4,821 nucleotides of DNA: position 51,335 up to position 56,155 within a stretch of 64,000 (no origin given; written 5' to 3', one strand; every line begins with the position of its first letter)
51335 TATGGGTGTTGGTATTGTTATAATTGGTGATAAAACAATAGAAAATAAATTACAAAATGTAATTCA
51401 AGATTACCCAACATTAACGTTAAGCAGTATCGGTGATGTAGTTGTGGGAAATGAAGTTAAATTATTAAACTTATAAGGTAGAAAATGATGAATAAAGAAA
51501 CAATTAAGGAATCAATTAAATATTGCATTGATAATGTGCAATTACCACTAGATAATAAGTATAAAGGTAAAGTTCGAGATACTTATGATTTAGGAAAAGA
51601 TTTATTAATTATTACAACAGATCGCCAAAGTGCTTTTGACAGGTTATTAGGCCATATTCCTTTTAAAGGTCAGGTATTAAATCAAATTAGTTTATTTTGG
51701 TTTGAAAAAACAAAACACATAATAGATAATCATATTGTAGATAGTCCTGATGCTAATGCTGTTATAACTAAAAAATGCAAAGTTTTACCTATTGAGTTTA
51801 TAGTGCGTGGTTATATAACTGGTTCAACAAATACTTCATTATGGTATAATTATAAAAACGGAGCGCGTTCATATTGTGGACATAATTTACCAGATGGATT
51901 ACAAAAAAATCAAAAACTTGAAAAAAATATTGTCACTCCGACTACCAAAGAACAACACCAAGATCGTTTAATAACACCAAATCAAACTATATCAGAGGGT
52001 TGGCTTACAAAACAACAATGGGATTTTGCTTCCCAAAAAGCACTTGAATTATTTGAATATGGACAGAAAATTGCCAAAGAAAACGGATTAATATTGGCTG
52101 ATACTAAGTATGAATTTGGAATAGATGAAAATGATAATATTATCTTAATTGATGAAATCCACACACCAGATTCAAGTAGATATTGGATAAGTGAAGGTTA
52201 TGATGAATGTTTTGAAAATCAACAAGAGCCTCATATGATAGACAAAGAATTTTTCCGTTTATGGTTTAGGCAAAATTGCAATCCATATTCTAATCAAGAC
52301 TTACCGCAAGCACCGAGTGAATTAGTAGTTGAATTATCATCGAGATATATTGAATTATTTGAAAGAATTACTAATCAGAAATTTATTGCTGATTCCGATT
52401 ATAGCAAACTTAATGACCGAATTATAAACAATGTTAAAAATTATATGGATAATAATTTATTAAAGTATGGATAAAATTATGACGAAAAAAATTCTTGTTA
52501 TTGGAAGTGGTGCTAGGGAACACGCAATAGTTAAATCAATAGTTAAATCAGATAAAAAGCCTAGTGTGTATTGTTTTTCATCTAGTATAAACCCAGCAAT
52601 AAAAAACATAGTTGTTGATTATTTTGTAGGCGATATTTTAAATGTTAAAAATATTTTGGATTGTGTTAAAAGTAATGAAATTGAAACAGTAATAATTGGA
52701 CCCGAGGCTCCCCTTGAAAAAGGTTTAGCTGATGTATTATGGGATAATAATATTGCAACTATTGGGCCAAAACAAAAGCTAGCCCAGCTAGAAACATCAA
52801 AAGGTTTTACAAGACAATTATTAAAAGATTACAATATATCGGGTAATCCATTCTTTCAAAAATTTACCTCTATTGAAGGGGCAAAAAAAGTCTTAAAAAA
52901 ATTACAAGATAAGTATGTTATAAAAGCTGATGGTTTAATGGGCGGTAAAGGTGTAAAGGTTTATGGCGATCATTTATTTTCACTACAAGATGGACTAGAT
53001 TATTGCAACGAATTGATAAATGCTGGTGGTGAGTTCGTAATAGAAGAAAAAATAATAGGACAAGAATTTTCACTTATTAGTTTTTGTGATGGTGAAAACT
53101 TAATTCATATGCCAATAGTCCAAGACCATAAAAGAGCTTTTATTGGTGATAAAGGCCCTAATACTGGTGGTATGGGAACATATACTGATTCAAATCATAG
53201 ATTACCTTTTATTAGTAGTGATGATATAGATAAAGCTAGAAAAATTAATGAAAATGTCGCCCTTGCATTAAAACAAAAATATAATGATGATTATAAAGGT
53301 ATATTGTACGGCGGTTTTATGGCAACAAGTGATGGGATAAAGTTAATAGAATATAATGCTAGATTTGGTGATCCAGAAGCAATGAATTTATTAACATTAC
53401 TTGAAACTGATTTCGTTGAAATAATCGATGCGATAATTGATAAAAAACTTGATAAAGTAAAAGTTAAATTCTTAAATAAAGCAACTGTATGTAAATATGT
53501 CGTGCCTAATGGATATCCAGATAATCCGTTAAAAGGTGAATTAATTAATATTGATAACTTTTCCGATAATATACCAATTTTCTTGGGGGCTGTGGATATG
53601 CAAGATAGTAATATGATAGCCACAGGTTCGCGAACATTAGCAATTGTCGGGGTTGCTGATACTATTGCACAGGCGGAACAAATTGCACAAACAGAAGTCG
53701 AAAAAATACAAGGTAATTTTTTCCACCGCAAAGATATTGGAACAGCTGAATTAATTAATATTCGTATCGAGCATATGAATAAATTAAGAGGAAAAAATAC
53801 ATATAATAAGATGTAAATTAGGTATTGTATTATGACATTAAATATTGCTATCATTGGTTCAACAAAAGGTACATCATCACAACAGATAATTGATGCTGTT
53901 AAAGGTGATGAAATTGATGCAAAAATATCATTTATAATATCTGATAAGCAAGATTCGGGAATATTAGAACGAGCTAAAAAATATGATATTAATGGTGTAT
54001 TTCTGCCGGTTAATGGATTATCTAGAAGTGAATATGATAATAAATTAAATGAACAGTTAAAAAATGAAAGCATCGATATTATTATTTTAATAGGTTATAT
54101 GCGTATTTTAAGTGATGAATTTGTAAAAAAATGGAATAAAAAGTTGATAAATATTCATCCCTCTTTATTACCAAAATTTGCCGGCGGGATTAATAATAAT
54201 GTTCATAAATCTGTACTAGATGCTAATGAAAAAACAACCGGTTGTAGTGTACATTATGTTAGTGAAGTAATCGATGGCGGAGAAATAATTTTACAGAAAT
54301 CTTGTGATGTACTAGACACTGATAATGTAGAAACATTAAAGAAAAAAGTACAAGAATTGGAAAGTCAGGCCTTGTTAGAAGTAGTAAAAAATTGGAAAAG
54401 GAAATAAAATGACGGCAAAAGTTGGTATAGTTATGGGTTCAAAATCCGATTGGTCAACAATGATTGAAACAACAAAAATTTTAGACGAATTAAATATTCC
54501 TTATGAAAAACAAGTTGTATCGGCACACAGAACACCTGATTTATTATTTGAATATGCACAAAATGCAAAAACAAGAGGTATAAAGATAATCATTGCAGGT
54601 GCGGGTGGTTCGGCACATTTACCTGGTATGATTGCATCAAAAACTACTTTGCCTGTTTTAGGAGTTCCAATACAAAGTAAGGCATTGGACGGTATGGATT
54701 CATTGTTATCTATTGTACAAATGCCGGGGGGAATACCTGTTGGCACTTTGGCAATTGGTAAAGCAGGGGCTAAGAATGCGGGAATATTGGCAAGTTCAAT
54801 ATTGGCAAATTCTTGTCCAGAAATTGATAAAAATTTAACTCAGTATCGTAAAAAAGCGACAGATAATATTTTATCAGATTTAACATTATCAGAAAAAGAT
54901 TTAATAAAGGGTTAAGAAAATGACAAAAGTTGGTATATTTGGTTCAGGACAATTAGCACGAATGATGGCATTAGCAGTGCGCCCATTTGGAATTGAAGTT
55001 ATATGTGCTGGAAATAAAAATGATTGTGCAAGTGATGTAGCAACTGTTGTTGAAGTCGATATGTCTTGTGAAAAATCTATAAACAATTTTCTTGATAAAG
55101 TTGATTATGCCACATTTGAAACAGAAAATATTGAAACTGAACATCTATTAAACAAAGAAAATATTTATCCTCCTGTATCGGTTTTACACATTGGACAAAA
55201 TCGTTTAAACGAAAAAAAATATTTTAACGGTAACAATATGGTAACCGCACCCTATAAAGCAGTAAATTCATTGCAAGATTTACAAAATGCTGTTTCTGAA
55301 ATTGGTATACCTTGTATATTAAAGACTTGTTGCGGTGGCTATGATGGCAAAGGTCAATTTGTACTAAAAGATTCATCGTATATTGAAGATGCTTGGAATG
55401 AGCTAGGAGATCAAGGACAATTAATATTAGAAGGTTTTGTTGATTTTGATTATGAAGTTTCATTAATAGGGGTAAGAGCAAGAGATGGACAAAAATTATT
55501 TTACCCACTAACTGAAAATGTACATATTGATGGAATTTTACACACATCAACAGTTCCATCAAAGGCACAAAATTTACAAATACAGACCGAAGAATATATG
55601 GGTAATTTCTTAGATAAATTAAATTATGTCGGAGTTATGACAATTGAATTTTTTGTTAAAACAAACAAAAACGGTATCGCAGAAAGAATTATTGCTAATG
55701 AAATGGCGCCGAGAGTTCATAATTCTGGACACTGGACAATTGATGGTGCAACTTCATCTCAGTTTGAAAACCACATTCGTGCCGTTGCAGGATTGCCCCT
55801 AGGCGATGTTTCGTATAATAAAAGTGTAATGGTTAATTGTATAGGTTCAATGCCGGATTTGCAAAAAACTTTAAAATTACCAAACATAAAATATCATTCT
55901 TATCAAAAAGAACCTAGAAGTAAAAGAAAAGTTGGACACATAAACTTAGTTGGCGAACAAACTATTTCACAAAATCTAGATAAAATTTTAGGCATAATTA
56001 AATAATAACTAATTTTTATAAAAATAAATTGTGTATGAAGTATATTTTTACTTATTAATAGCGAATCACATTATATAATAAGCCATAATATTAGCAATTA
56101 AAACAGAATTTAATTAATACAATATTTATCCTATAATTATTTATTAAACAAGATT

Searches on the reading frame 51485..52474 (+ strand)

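Call 14: search_protein_families(library=ncbifam, proteins=[window:51485-52474:+], max_evalue=1e-8)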
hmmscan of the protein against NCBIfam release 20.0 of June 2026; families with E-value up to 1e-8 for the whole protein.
window:51485-52474:+ (329 aa): 6 families
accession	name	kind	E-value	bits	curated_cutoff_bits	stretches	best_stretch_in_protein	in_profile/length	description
NF009251.0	PRK12607.1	equivalog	2.1e-127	424.3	371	1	12-322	5-314/315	phosphoribosylaminoimidazolesuccinocarboxamide synthase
NF010568.0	PRK13961.1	equivalog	1.5e-71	241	251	1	21-300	12-296/297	phosphoribosylaminoimidazolesuccinocarboxamide synthase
TIGR00081.1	purC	equivalog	1.1e-49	169.3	189.9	1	24-300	7-274/279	phosphoribosylaminoimidazolesuccinocarboxamide synthase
NF010567.0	PRK13960.1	equivalog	5.3e-34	117.6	581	1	41-300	57-345/367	phosphoribosylaminoimidazolesuccinocarboxamide synthase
NF010564.0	PRK13959.1-1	subfamily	1.4e-33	116.3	459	1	27-300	6-294/294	phosphoribosylaminoimidazolesuccinocarboxamide synthase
TIGR02735.1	purC_vibrio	equivalog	6.5e-30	104.1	394.2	1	41-249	56-287/365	phosphoribosylaminoimidazolesuccinocarboxamide synthase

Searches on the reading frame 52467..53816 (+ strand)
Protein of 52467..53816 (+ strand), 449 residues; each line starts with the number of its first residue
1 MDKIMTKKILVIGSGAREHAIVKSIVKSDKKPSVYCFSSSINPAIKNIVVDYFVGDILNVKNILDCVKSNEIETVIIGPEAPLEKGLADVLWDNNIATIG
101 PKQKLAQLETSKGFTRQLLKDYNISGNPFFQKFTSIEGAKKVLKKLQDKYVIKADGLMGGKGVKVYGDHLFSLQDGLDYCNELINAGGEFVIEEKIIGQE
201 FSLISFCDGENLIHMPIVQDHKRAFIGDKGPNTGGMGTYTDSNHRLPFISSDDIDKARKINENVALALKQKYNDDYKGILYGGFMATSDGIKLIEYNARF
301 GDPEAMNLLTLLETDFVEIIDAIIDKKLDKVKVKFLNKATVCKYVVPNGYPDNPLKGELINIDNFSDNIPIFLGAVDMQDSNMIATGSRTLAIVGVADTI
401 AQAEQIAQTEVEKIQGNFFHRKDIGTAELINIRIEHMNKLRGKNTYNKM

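Call 14: search_protein_families(library=ncbifam, proteins=[window:52467-53816:+], max_evalue=1e-8)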
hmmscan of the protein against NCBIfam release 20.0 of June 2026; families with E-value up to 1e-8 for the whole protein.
window:52467-53816:+ (449 aa): 1 family
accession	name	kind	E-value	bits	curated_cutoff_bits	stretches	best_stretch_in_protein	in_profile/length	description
TIGR00877.1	purD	equivalog_domain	9.3e-116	387.1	288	1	8-428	2-423/425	phosphoribosylamine--glycine ligase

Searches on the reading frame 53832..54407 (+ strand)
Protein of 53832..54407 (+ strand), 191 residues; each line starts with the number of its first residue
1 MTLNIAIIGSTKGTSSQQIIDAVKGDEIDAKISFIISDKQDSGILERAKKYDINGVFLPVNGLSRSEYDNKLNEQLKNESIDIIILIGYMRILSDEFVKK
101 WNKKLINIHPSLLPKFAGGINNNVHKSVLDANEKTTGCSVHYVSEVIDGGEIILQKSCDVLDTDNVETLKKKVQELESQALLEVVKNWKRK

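Call 14: search_protein_families(library=ncbifam, proteins=[window:53832-54407:+], max_evalue=1e-8)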
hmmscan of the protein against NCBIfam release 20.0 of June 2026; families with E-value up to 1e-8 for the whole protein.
window:53832-54407:+ (191 aa): 6 families
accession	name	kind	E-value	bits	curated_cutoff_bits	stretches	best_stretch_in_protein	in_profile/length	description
TIGR00639.1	PurN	equivalog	5.6e-52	176.1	150.1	1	4-187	2-183/192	phosphoribosylglycinamide formyltransferase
TIGR00655.1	PurU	equivalog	1.9e-30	106.5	285.95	1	4-185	86-262/280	formyltetrahydrofolate deformylase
NF004684.0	PRK06027.1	subfamily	1.8e-29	103.3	223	1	5-186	92-268/286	formyltetrahydrofolate deformylase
TIGR00460.1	fmt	equivalog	2e-23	83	201.5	1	66-189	66-185/315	methionyl-tRNA formyltransferase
NF005998.1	PRK08125.1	equivalog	3.1e-12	45.7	777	1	74-184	69-176/649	bifunctional UDP-4-amino-4-deoxy-L-arabinose formyltransferase/UDP-glucuronic acid oxidase ArnA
NF005414.0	PRK06988.1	equivalog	1.2e-10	40.9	316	1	67-184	64-178/311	formyltransferase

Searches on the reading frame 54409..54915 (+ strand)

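Call 14: search_protein_families(library=ncbifam, proteins=[window:54409-54915:+], max_evalue=1e-8)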
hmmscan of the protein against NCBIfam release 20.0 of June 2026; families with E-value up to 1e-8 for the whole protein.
window:54409-54915:+ (168 aa): 1 family
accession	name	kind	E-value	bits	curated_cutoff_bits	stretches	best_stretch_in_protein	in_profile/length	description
TIGR01162.1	purE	equivalog_domain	1.9e-63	212.6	149.6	1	5-156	1-150/156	5-(carboxyamino)imidazole ribonucleotide mutase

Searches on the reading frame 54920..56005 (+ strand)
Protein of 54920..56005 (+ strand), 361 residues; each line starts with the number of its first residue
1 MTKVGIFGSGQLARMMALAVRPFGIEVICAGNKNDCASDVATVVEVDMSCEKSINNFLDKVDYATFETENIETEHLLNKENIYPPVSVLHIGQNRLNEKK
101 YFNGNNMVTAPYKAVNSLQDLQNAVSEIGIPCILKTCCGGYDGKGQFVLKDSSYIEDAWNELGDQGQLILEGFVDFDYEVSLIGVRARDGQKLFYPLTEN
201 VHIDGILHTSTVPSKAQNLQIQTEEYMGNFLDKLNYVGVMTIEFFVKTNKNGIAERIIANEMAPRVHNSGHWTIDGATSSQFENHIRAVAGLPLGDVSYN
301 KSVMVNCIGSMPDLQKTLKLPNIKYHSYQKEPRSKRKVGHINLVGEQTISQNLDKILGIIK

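Call 14: search_protein_families(library=ncbifam, proteins=[window:54920-56005:+], max_evalue=1e-8)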
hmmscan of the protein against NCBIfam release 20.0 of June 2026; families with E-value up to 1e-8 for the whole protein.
window:54920-56005:+ (361 aa): 9 families
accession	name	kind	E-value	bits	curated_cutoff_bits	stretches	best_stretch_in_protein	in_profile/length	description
NF004679.0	PRK06019.1-5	equivalog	8.4e-118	393.4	326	1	2-349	3-356/376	5-(carboxyamino)imidazole ribonucleotide synthase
NF004676.0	PRK06019.1-2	equivalog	1.9e-102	343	387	1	3-347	12-359/363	5-(carboxyamino)imidazole ribonucleotide synthase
TIGR01161.1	purK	equivalog_domain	1.5e-100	337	318.4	1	3-347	1-355/362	5-(carboxyamino)imidazole ribonucleotide synthase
NF004675.0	PRK06019.1-1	equivalog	3.2e-87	292.8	375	1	3-348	11-360/375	5-(carboxyamino)imidazole ribonucleotide synthase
NF004678.0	PRK06019.1-4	equivalog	1.9e-81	273.6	444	1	1-354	1-333/355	5-(carboxyamino)imidazole ribonucleotide synthase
NF004677.0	PRK06019.1-3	equivalog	1.5e-76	257.7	441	1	3-348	13-370/389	5-(carboxyamino)imidazole ribonucleotide synthase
NF004680.0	PRK06019.1-6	equivalog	2e-64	217.8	327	1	3-348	19-379/405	5-(carboxyamino)imidazole ribonucleotide synthase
NF006766.0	PRK09288.1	equivalog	3.2e-39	134.8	339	1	2-308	13-327/396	formate-dependent phosphoribosylglycinamide formyltransferase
TIGR01142.1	purT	equivalog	1.6e-35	122.7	502.15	1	4-298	2-304/380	phosphoribosylglycinamide formyltransferase 2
